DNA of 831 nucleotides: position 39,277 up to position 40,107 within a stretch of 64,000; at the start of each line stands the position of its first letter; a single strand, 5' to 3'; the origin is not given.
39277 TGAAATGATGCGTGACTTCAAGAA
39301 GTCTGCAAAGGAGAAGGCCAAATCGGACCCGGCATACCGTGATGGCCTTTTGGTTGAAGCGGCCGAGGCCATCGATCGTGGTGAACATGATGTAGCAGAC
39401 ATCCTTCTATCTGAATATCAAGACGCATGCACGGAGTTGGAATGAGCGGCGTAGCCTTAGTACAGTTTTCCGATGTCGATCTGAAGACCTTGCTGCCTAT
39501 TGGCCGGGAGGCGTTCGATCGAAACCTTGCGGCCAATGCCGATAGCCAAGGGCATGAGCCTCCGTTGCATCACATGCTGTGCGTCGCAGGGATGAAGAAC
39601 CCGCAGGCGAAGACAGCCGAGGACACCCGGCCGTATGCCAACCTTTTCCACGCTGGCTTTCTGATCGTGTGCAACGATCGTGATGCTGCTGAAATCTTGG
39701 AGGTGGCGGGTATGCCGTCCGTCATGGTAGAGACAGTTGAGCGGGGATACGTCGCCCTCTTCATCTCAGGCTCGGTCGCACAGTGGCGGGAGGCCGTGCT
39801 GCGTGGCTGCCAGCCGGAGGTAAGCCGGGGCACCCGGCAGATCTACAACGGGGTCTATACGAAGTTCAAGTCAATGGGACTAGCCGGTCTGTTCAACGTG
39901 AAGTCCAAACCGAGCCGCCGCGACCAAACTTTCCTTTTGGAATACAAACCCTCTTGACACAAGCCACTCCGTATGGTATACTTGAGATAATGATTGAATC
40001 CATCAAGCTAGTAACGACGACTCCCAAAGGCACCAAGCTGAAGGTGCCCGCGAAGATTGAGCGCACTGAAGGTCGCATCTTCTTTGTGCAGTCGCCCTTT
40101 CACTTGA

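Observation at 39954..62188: Seven copies of a near-identical phage promoter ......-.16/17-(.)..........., all on + strand in the non-structural half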

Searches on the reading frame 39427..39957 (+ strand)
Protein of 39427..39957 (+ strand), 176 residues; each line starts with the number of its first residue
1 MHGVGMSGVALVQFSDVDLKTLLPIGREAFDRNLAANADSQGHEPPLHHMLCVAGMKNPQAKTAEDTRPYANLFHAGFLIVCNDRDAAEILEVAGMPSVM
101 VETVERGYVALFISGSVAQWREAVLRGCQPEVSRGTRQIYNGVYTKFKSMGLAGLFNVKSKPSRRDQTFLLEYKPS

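Call 19: search_protein_families(library=phrogs, proteins=[window:39427-39957:+], max_evalue=0.001)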
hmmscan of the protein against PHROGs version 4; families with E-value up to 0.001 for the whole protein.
window:39427-39957:+ (176 aa): 0 families
